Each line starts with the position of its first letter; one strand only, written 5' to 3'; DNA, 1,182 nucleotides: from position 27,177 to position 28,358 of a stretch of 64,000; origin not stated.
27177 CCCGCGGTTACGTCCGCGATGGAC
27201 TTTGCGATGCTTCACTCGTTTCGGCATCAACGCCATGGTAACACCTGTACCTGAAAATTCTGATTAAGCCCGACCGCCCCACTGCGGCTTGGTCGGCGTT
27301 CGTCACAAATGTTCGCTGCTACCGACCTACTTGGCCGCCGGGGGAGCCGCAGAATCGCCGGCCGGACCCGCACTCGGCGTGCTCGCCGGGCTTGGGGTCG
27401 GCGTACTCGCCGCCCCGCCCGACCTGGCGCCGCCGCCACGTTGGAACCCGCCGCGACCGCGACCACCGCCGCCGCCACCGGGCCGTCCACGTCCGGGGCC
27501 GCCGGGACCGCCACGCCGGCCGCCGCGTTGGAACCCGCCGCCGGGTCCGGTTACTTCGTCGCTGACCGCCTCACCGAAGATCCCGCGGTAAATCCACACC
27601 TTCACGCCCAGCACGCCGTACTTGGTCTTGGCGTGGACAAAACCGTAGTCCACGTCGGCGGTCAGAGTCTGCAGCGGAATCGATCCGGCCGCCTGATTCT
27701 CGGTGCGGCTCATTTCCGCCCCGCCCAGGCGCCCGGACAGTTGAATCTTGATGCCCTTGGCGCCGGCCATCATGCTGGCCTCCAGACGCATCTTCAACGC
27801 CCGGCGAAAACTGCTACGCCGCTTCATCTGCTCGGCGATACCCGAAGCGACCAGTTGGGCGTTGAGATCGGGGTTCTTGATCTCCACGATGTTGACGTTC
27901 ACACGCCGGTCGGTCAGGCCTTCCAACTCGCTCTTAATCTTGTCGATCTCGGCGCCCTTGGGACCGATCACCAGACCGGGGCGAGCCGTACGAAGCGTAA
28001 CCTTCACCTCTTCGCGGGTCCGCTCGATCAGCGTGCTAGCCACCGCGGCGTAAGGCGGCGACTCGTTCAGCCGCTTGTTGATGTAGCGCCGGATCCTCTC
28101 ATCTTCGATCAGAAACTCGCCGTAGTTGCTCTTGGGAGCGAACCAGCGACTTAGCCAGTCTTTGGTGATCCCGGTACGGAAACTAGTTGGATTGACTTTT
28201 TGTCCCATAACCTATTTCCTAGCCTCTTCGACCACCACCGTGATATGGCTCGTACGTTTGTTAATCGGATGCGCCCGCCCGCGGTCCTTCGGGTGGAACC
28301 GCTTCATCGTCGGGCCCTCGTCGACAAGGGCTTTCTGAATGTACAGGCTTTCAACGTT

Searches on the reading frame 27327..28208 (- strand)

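Call 63: search_protein_families(library=pfam, proteins=[window:27327-28208:-], max_evalue=0.0001)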
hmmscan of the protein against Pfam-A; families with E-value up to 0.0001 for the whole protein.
window:27327-28208:- (293 aa): 3 families
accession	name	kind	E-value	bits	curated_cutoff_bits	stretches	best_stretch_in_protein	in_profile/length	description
PF00189.25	Ribosomal_S3_C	-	1.2e-33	115.9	34.1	1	124-206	1-83/83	Ribosomal protein S3, C-terminal domain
PF07650.23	KH_2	-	9.7e-16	57.8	22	1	39-114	2-77/78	KH domain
PF05316.17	VAR1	-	5e-08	33.6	33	1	129-206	119-192/195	Mitochondrial ribosomal protein (VAR1)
